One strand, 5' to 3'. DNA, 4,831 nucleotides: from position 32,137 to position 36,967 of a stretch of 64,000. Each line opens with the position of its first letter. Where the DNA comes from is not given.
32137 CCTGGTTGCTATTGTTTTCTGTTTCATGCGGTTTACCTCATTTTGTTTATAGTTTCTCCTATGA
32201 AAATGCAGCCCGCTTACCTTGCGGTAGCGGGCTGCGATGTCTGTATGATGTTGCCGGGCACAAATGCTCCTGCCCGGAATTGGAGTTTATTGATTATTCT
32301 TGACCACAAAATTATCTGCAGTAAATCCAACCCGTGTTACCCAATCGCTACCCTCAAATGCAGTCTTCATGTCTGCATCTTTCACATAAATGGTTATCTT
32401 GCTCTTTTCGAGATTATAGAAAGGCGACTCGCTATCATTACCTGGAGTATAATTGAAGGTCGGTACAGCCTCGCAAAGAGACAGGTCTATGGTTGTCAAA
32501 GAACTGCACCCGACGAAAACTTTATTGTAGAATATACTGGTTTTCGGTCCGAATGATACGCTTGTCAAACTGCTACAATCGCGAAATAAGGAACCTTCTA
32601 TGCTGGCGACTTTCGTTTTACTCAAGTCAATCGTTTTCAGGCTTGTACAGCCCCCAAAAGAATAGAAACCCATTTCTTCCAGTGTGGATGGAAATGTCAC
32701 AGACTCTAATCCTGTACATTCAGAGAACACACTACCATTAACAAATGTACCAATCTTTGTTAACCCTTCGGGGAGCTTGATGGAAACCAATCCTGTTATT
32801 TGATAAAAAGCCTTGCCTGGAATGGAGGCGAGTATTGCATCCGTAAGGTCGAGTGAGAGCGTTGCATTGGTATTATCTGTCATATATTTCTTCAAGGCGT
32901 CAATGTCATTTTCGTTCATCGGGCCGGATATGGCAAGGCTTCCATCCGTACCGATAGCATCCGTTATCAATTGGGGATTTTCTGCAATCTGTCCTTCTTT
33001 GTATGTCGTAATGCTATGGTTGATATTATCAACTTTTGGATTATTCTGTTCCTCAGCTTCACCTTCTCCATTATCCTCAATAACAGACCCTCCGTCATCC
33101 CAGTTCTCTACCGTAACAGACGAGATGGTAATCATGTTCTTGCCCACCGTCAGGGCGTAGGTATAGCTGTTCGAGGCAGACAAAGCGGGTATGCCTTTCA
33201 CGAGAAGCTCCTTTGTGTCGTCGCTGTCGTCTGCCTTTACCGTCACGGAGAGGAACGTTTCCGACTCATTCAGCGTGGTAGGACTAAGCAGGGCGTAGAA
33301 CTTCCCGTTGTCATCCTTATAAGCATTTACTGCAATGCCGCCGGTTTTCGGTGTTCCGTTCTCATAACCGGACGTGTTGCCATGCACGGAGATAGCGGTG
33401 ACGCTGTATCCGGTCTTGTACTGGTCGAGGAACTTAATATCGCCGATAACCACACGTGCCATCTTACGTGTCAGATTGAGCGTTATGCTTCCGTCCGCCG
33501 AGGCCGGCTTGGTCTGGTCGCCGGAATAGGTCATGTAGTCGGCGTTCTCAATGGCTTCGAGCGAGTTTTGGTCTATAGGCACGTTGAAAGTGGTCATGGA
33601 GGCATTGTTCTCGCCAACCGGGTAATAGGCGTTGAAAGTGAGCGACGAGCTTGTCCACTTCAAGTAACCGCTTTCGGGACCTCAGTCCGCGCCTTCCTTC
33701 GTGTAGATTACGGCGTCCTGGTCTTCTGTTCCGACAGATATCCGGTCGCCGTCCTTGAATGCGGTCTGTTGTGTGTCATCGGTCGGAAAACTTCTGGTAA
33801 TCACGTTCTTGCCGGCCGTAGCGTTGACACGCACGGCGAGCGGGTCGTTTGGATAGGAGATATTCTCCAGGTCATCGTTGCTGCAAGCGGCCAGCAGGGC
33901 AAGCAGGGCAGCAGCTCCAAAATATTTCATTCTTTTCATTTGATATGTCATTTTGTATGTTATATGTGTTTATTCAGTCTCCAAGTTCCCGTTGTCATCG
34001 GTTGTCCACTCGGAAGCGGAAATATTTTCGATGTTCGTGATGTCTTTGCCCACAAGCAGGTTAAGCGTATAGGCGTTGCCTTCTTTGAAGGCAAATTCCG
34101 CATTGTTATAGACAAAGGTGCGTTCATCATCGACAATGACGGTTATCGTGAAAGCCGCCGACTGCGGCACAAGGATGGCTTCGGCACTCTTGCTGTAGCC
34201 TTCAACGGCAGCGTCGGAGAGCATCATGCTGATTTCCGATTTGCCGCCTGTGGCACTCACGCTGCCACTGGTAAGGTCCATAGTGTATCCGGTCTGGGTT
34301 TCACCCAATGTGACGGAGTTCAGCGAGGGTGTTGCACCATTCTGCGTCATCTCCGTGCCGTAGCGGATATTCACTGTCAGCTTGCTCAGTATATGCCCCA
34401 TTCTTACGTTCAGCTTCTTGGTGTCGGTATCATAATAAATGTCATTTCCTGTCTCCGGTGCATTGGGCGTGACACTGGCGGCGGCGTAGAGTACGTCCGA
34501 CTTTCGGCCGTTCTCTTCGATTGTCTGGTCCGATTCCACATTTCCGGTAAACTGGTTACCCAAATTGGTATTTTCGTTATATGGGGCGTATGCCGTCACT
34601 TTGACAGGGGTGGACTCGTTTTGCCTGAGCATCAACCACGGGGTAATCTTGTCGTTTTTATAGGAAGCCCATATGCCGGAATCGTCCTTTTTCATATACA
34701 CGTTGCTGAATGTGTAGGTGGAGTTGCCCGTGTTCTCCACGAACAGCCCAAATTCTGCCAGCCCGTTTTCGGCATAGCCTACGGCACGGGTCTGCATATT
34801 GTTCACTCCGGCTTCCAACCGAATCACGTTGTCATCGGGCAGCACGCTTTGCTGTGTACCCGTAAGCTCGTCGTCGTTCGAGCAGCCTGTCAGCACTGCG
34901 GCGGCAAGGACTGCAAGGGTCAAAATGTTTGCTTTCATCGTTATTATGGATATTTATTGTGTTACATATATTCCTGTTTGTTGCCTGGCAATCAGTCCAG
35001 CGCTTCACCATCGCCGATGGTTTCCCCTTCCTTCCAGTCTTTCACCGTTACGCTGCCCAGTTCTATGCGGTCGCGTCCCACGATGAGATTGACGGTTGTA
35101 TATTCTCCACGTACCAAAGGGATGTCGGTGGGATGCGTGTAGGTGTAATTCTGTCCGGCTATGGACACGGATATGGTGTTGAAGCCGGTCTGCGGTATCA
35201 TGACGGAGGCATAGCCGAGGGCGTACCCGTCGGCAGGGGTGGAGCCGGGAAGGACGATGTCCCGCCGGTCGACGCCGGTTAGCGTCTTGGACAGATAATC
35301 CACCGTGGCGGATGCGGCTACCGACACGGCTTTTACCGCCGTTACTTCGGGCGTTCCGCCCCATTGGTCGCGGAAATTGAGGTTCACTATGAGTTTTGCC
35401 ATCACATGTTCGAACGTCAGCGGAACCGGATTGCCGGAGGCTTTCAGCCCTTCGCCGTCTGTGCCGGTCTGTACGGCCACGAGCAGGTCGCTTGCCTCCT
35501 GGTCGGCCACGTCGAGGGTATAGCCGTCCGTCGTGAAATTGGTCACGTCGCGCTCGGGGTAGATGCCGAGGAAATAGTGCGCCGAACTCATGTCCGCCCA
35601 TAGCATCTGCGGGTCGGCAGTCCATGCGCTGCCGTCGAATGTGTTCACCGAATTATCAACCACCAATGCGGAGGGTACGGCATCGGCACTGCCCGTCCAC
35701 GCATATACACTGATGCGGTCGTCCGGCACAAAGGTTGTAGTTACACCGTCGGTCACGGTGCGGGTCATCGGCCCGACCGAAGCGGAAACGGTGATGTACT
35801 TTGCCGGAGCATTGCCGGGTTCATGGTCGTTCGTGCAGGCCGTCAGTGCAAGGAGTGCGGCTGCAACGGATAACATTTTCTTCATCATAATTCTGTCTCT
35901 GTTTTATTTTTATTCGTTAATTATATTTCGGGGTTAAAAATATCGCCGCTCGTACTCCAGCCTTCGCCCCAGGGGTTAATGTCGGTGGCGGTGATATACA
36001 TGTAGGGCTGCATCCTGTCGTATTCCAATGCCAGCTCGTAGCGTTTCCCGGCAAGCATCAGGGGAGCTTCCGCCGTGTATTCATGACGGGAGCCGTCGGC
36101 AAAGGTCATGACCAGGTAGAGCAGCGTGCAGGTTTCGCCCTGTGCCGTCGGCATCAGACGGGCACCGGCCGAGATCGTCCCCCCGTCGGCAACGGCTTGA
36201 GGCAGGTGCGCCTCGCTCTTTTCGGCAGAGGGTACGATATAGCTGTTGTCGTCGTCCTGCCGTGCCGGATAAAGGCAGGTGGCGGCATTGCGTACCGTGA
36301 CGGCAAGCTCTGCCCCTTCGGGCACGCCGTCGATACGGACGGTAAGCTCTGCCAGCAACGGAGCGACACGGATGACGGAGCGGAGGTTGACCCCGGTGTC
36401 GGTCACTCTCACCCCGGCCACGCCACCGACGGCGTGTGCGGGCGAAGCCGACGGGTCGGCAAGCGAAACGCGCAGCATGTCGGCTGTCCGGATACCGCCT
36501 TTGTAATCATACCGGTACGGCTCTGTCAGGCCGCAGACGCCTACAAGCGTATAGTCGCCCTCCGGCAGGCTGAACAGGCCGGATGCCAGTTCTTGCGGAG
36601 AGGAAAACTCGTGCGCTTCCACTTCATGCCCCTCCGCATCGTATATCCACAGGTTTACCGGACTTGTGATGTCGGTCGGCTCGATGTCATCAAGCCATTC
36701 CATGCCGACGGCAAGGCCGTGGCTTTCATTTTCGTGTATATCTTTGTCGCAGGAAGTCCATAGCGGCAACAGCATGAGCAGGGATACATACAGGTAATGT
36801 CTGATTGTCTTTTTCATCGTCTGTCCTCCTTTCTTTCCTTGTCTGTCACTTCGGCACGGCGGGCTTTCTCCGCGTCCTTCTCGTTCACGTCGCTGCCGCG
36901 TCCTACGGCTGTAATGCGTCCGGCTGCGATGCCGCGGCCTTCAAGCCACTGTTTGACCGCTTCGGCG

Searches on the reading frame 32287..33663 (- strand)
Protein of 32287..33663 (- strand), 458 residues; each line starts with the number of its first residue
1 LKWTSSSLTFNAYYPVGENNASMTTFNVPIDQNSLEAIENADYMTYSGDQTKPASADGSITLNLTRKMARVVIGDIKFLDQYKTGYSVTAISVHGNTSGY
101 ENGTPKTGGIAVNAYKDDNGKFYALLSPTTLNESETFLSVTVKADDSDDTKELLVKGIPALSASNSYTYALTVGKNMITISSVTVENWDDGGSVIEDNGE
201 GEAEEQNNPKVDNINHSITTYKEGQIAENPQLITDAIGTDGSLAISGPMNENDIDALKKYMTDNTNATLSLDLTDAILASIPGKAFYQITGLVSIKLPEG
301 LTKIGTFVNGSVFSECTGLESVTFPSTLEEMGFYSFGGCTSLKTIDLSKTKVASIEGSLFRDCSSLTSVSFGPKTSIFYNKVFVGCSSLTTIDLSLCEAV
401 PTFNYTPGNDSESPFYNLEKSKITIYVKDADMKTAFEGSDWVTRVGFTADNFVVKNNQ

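Call 27: search_protein_families(library=pfam, proteins=[window:32287-33663:-], max_evalue=0.001)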
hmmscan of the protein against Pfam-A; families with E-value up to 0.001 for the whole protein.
window:32287-33663:- (458 aa): 3 families
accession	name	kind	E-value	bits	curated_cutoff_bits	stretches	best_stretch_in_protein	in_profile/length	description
PF13306.12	LRR_5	-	1.4e-22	80.4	27.7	1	280-394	2-108/127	BspA type Leucine rich repeat region (6 copies)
PF13149.12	Mfa_like_1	-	8e-15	56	27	1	3-188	55-246/246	Fimbrillin-like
PF13855.12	LRR_8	-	6.7e-07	29.4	27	0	341-395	2-57/61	Leucine rich repeat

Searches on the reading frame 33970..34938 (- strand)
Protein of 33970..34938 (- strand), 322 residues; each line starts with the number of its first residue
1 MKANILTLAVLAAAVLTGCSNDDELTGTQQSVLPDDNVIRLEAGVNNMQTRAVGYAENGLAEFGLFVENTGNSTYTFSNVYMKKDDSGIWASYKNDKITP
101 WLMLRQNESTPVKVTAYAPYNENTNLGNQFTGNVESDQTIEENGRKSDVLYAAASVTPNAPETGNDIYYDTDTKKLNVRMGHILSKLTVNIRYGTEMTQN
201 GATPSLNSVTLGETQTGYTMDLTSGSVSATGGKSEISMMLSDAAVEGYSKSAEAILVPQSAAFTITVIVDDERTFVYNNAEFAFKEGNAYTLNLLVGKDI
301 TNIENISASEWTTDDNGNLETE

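Call 27: search_protein_families(library=pfam, proteins=[window:33970-34938:-], max_evalue=0.001)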
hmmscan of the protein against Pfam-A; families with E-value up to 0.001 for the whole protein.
window:33970-34938:- (322 aa): 1 family
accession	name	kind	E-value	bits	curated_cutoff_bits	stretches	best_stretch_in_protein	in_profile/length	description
PF13149.12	Mfa_like_1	-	3.2e-27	96.6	27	1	50-311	1-246/246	Fimbrillin-like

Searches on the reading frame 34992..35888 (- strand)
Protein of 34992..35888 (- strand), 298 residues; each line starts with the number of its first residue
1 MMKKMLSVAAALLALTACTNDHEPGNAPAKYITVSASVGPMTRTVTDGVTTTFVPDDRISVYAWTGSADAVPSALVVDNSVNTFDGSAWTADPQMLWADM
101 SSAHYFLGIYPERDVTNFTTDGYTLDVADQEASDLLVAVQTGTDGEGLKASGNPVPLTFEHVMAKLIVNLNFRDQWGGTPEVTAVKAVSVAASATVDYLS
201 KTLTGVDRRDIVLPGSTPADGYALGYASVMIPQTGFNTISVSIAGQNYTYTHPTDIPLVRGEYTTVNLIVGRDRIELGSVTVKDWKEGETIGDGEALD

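Call 27: search_protein_families(library=pfam, proteins=[window:34992-35888:-], max_evalue=0.001)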
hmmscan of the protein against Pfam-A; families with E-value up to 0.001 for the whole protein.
window:34992-35888:- (298 aa): 1 family
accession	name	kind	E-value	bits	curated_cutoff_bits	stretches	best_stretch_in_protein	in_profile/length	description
PF13149.12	Mfa_like_1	-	4e-41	142.1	27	1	42-285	1-246/246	Fimbrillin-like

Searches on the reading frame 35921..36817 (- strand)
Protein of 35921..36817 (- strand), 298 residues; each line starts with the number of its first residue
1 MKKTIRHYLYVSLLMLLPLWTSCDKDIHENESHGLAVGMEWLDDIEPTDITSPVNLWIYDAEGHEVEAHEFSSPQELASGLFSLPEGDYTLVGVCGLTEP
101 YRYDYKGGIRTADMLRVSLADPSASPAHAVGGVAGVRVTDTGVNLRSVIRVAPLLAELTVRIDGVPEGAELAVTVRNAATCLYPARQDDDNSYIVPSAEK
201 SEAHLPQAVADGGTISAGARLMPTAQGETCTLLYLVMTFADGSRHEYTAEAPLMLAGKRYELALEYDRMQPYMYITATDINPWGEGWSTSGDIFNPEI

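Call 27: search_protein_families(library=pfam, proteins=[window:35921-36817:-], max_evalue=0.001)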
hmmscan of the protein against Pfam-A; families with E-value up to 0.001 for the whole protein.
window:35921-36817:- (298 aa): 1 family
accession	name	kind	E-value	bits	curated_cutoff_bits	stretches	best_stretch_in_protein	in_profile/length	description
PF08842.16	Mfa2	-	1.4e-11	45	21.2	1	46-285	23-273/277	Fimbrillin-A associated anchor proteins Mfa1 and Mfa2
